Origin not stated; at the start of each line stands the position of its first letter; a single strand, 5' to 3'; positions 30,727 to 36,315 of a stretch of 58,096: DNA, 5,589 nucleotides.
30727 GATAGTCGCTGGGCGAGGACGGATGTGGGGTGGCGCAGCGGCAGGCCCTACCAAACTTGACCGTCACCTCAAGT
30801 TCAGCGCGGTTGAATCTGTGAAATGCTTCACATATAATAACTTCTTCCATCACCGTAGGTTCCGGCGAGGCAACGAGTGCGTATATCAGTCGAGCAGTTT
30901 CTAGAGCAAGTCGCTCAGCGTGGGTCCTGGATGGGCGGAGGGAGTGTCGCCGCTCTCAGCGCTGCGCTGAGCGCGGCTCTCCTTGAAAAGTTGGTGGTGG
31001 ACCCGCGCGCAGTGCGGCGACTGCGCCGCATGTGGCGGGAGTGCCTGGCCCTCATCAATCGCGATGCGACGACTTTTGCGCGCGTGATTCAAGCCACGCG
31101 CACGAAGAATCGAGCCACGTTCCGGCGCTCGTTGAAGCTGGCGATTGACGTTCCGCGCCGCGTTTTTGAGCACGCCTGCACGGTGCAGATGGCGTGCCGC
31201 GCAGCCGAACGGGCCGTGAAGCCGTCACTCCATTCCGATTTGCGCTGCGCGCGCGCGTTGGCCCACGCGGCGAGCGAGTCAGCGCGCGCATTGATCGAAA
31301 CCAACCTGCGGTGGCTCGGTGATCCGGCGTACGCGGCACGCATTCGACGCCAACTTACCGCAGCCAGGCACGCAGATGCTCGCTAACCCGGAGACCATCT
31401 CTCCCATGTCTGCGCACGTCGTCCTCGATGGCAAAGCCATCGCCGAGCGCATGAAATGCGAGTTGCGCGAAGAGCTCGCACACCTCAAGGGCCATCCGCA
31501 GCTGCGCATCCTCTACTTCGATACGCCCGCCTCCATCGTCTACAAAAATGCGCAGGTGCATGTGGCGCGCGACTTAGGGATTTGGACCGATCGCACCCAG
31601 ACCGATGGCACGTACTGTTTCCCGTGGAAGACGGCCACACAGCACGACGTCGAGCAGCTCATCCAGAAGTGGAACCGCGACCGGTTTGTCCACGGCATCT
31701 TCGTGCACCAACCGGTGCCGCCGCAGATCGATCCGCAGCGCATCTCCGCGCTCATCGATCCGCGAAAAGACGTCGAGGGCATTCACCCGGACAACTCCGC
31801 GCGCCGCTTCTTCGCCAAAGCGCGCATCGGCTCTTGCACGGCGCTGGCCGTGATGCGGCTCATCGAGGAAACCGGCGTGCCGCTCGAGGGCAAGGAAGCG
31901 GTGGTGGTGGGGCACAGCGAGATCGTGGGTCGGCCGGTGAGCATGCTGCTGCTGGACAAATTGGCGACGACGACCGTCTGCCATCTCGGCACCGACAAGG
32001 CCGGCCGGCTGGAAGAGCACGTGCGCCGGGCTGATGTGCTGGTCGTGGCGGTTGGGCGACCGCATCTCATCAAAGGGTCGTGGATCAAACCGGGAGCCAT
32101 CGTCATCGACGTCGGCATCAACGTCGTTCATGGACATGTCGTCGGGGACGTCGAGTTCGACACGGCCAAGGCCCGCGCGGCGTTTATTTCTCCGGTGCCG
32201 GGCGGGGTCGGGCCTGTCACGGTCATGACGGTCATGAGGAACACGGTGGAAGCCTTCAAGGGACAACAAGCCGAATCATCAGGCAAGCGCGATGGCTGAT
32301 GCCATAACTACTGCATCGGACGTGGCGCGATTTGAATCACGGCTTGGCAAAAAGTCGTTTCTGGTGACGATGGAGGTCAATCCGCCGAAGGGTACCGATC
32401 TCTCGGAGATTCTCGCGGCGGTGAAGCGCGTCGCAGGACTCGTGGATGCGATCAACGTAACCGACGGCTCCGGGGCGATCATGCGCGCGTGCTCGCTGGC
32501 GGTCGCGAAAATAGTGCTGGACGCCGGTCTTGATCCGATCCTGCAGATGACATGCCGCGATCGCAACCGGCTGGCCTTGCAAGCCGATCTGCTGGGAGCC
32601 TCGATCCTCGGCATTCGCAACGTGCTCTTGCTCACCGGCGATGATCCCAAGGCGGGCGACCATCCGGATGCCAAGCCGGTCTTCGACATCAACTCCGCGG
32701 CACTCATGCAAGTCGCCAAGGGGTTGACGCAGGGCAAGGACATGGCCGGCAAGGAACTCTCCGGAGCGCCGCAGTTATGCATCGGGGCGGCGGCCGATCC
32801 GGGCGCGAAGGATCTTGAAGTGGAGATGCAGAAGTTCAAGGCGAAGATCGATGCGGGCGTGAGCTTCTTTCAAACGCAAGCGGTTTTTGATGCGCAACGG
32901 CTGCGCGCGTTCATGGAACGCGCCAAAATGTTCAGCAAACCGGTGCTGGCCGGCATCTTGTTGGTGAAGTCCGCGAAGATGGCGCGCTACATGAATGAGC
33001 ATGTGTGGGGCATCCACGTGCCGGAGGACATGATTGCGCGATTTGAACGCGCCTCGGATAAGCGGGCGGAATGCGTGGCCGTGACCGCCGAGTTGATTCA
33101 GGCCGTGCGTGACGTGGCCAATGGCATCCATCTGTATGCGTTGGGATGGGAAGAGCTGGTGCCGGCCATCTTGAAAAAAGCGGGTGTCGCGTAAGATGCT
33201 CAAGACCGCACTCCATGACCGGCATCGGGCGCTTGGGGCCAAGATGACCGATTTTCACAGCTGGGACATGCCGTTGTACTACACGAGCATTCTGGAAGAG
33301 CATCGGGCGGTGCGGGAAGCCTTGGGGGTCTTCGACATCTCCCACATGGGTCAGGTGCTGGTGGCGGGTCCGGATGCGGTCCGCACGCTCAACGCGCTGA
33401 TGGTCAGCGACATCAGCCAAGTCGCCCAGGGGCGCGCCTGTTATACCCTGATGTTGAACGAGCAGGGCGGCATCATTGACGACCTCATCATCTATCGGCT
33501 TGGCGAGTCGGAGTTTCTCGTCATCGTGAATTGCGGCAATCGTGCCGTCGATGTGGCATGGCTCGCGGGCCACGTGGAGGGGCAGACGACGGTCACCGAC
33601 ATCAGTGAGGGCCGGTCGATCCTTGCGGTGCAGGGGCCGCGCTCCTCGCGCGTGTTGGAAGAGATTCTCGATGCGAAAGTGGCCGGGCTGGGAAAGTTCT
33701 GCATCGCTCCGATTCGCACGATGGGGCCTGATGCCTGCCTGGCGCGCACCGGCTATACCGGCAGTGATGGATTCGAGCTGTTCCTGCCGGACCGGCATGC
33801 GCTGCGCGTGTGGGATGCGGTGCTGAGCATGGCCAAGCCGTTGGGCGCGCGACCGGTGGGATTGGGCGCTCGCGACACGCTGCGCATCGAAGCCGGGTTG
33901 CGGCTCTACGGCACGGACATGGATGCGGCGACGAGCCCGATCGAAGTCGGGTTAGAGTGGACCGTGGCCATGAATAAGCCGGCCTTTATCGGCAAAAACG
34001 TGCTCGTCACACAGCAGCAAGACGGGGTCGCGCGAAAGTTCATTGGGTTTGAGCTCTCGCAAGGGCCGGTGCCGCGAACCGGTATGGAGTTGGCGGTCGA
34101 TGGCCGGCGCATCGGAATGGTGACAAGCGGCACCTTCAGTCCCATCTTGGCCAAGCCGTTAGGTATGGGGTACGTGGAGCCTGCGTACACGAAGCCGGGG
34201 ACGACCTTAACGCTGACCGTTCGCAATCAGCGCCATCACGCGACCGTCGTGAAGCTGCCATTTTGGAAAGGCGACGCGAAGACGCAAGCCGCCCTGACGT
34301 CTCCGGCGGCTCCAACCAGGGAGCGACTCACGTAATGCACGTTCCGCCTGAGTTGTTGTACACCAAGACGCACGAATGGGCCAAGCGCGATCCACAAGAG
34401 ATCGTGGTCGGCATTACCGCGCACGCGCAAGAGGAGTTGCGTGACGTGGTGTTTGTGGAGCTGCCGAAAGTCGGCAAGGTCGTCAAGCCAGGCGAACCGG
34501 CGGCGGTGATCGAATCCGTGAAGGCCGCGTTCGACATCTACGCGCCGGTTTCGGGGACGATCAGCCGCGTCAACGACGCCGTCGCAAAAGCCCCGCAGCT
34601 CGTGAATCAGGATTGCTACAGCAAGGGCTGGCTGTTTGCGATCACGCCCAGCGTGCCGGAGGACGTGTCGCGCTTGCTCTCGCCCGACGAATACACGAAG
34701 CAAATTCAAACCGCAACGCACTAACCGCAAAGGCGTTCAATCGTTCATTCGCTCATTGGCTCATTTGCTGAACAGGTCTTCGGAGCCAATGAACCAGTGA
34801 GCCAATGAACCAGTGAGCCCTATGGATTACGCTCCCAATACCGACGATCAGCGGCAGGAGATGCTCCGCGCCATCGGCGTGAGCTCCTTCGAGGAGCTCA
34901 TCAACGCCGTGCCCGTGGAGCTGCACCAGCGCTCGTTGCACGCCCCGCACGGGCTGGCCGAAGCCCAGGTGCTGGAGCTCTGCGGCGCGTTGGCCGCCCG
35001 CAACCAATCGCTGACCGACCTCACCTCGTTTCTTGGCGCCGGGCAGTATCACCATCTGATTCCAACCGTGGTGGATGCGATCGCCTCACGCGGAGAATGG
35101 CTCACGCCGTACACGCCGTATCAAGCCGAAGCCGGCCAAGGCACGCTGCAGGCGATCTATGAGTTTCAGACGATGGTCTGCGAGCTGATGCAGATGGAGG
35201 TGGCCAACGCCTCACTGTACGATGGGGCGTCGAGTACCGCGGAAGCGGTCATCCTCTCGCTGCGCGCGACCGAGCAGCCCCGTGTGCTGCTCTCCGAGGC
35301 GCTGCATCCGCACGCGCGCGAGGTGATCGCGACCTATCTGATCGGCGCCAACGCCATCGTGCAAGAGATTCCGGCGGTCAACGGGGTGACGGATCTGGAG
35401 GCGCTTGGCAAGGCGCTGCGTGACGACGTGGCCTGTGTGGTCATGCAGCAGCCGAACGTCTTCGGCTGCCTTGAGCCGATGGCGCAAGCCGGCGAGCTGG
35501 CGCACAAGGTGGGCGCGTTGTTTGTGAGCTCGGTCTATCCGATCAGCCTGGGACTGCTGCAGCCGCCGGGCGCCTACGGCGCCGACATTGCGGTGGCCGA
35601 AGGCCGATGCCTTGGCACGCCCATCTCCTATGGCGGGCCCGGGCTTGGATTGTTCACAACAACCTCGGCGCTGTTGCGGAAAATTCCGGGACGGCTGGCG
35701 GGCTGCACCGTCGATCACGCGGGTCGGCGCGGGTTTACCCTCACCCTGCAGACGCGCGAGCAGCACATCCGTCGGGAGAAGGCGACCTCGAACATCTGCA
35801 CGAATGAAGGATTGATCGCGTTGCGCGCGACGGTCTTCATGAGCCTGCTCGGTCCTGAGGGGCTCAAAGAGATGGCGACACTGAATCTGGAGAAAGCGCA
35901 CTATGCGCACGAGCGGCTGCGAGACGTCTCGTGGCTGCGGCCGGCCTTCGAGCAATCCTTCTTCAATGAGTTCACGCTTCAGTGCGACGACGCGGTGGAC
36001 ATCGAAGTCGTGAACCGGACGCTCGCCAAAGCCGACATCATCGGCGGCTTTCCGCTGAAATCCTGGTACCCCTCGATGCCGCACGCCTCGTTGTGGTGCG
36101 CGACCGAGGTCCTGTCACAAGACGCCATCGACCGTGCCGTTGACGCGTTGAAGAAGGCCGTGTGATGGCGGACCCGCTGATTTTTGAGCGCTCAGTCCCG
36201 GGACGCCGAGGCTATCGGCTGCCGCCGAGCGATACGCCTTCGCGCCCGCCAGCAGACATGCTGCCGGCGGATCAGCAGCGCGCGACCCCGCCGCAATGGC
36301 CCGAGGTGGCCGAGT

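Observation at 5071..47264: Window-wide layer of 7-nt tandem-repeat arrays organised as inverted arms (STRR-like hairpin cassettes) between and inside co-directional genes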

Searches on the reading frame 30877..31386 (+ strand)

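Call 14: search_protein_families(library=ncbifam, max_evalue=0.00001, proteins=[window:30877-31386:+])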
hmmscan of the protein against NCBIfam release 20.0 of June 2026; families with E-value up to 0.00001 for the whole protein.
window:30877-31386:+ (169 aa): 1 family
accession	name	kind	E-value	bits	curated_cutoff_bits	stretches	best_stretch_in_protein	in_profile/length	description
NF045657.1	MthfCyhylaseFchA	equivalog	3.8e-07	29.8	275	0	4-161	6-186/207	methenyltetrahydrofolate cyclohydrolase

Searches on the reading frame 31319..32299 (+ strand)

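Call 14: search_protein_families(library=ncbifam, max_evalue=0.00001, proteins=[window:31319-32299:+])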
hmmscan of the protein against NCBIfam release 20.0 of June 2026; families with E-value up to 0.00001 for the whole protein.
window:31319-32299:+ (326 aa): 30 families (the best 25 are shown)
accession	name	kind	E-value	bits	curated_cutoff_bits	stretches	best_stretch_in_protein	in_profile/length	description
NF008058.0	PRK10792.1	equivalog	3.3e-79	265.9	355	1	34-316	4-282/285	bifunctional methylenetetrahydrofolate dehydrogenase/methenyltetrahydrofolate cyclohydrolase FolD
NF010770.0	PRK14173.1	equivalog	3.8e-72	242.9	411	1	34-319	4-284/287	bifunctional 5,10-methylene-tetrahydrofolate dehydrogenase/ 5,10-methylene-tetrahydrofolate cyclohydrolase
NF010786.0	PRK14189.1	subfamily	2.6e-71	240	421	1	31-314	2-279/285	bifunctional methylenetetrahydrofolate dehydrogenase/methenyltetrahydrofolate cyclohydrolase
NF010787.0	PRK14191.1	equivalog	2.5e-70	236.8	423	1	34-319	2-283/285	bifunctional methylenetetrahydrofolate dehydrogenase/methenyltetrahydrofolate cyclohydrolase FolD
NF010785.0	PRK14188.1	subfamily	4.8e-68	229.3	396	1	34-317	4-290/297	bifunctional methylenetetrahydrofolate dehydrogenase/methenyltetrahydrofolate cyclohydrolase FolD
NF010776.0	PRK14179.1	equivalog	8.8e-68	228.5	445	1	35-314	4-279/284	bifunctional methylenetetrahydrofolate dehydrogenase/methenyltetrahydrofolate cyclohydrolase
NF010783.0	PRK14186.1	equivalog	1.4e-66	224.7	333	1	35-320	4-289/297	bifunctional methylenetetrahydrofolate dehydrogenase/methenyltetrahydrofolate cyclohydrolase FolD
NF010781.0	PRK14184.1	equivalog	4.3e-66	222.9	438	1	35-316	3-283/286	bifunctional 5,10-methylene-tetrahydrofolate dehydrogenase/ 5,10-methylene-tetrahydrofolate cyclohydrolase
NF010773.0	PRK14176.1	equivalog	3.8e-65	220.1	437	1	33-313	8-283/287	bifunctional 5,10-methylene-tetrahydrofolate dehydrogenase/ 5,10-methylene-tetrahydrofolate cyclohydrolase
NF010790.0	PRK14194.1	equivalog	6.4e-65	219.3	508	1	32-320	3-289/301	bifunctional methylenetetrahydrofolate dehydrogenase/methenyltetrahydrofolate cyclohydrolase FolD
NF010780.0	PRK14183.1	equivalog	9.7e-65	218.6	480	1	35-316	3-280/283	bifunctional 5,10-methylene-tetrahydrofolate dehydrogenase/ 5,10-methylene-tetrahydrofolate cyclohydrolase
NF010775.0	PRK14178.1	equivalog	3.7e-63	213.4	465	1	35-318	2-276/279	bifunctional methylenetetrahydrofolate dehydrogenase/methenyltetrahydrofolate cyclohydrolase FolD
NF010764.0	PRK14167.1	subfamily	2.8e-62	210.6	477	1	35-316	4-289/297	bifunctional 5,10-methylene-tetrahydrofolate dehydrogenase/ 5,10-methylene-tetrahydrofolate cyclohydrolase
NF010788.0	PRK14192.1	equivalog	1.6e-60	204.8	475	1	33-314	3-279/283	bifunctional methylenetetrahydrofolate dehydrogenase/methenyltetrahydrofolate cyclohydrolase FolD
NF010784.0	PRK14187.1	equivalog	5.3e-60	203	486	1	34-314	4-285/300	bifunctional methylenetetrahydrofolate dehydrogenase/methenyltetrahydrofolate cyclohydrolase FolD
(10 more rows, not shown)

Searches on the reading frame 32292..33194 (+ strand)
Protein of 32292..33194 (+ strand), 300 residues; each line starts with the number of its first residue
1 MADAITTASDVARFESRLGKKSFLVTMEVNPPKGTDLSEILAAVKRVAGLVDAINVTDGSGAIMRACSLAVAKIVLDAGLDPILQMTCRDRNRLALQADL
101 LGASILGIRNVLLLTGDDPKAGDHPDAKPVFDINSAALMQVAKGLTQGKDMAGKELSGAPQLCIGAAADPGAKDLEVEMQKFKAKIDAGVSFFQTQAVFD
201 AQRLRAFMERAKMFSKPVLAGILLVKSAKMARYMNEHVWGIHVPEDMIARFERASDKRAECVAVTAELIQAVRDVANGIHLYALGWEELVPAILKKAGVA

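Call 16: search_protein_families(library=ncbifam, max_evalue=1e-8, proteins=[window:32292-33194:+])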
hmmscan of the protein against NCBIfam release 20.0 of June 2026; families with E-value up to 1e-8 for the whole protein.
window:32292-33194:+ (300 aa): 4 families
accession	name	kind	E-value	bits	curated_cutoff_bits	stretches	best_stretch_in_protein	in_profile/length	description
NF006396.0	PRK08645.1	equivalog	3.3e-78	263.3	453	1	10-282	310-586/611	bifunctional homocysteine S-methyltransferase/methylenetetrahydrofolate reductase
TIGR00676.1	fadh2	equivalog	1.1e-25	90.5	293.7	1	26-296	2-273/275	methylenetetrahydrofolate reductase [NAD(P)H]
TIGR00677.1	fadh2_euk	equivalog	2.5e-17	63.1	310.05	1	28-299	5-277/281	methylenetetrahydrofolate reductase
NF006950.0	PRK09432.1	equivalog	7.4e-09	35.3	382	0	24-299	24-292/296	methylenetetrahydrofolate reductase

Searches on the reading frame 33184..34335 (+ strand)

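Call 16: search_protein_families(library=ncbifam, max_evalue=1e-8, proteins=[window:33184-34335:+])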
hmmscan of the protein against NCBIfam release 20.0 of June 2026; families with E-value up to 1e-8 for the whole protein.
window:33184-34335:+ (383 aa): 8 families
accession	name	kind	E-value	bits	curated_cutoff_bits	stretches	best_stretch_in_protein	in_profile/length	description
NF001567.0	PRK00389.1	subfamily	1e-126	422.8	300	1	5-364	3-356/359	glycine cleavage system aminomethyltransferase GcvT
TIGR00528.1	gcvT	equivalog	7.2e-112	373.9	235.85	1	6-362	2-361/362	glycine cleavage system aminomethyltransferase GcvT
NF010093.0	PRK13579.1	equivalog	7.3e-96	321.2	459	1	4-362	8-365/371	glycine cleavage system aminomethyltransferase GcvT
NF053776.1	TmaoDeMthMsil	equivalog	3e-65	221.1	1100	1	7-363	387-756/763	trimethylamine N-oxide demethylase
TIGR01372.1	soxA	subfamily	4.2e-52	177.1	1164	1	7-364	609-990/996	sarcosine oxidase subunit alpha family protein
NF009133.0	PRK12486.1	equivalog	6.5e-45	153.6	410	1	1-358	8-366/369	dimethylsulfoniopropionate demethylase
NF047633.1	SyrngDmethDesA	equivalog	5.2e-18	64.8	800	1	30-232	30-242/453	syringate O-demethylase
NF047885.1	VanMgalDeMLigM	equivalog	2.2e-14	53.3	580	1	33-238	32-249/461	vanillate/3-O-methylgallate O-demethylase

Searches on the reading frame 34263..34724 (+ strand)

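Call 16: search_protein_families(library=ncbifam, max_evalue=1e-8, proteins=[window:34263-34724:+])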
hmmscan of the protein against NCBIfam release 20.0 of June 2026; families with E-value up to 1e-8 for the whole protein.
window:34263-34724:+ (153 aa): 4 families
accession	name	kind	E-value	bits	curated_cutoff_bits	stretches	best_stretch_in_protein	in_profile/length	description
NF002270.0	PRK01202.1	subfamily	5.2e-46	155.6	117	1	25-149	2-127/129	glycine cleavage system protein GcvH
TIGR00527.1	gcvH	equivalog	1e-38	132.3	115.85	1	27-150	2-127/129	glycine cleavage system protein GcvH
TIGR03077.1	not_gcvH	equivalog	4.6e-17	62.1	144.05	1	36-128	5-98/110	glycine cleavage protein H-like protein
NF045810.1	GcvH_rel_desulf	equivalog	4.2e-13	49.3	150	1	25-150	10-137/167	GcvH-related protein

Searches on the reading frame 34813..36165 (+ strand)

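Call 16: search_protein_families(library=ncbifam, max_evalue=1e-8, proteins=[window:34813-36165:+])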
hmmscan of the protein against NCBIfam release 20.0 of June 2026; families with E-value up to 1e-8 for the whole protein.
window:34813-36165:+ (450 aa): 3 families
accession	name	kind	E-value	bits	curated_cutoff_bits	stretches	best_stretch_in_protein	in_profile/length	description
NF001696.0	PRK00451.1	equivalog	2.4e-177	590.3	364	1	4-449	2-445/447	aminomethyl-transferring glycine dehydrogenase subunit GcvPA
TIGR00461.1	gcvP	equivalog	2.9e-69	233.8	859.2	1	11-359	7-348/939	aminomethyl-transferring glycine dehydrogenase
NF003346.0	PRK04366.1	equivalog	5.4e-23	81.5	441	1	49-448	55-450/487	aminomethyl-transferring glycine dehydrogenase subunit GcvPB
